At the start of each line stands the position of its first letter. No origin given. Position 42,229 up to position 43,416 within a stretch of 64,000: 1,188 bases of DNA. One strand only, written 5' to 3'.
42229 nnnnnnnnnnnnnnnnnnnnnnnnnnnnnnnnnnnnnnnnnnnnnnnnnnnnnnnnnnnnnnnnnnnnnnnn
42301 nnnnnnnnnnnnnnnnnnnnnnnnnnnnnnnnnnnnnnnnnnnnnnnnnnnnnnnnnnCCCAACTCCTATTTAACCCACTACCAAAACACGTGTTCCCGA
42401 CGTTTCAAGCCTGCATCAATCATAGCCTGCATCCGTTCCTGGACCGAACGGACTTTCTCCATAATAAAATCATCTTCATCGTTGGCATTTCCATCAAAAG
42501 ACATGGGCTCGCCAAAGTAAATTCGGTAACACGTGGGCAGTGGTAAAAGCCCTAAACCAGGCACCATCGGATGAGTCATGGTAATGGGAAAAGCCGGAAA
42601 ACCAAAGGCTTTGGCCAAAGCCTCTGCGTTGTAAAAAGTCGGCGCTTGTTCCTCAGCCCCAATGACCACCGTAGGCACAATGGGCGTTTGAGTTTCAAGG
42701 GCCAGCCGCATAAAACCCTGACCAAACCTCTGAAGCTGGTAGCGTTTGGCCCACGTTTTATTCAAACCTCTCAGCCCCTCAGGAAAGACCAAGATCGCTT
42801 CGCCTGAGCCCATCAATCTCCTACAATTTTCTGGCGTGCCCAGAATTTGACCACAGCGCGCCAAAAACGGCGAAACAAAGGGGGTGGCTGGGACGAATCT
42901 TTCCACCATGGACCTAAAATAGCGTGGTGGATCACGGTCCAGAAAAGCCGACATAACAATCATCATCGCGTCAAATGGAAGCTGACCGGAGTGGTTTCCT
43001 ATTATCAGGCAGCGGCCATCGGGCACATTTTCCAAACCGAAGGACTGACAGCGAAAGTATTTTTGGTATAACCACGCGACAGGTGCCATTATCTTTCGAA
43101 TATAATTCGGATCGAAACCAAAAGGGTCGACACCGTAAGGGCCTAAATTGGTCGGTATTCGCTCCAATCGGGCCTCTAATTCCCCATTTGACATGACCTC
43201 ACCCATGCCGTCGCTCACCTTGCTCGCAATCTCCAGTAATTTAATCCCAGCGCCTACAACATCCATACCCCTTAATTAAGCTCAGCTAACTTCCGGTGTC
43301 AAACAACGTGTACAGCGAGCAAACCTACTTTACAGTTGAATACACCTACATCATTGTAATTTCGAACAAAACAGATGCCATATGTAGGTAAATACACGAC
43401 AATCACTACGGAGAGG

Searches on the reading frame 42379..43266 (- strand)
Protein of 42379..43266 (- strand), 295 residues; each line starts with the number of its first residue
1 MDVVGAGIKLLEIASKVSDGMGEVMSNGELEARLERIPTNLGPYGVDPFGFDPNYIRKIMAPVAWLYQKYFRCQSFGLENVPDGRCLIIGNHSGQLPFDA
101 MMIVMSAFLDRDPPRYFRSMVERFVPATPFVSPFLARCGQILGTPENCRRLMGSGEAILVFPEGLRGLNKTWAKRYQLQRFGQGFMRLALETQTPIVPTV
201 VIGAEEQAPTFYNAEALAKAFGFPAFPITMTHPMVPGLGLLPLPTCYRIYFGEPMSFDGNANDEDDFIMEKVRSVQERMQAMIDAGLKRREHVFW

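Call 46: search_protein_families(library=pfam, proteins=[window:42379-43266:-], max_evalue=0.0001)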
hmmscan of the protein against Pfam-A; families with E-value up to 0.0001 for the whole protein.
window:42379-43266:- (295 aa): 1 family
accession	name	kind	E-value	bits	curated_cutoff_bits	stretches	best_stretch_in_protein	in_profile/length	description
PF01553.26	Acyltransferase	-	8.6e-15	55.1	23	1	77-201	6-131/132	Acyltransferase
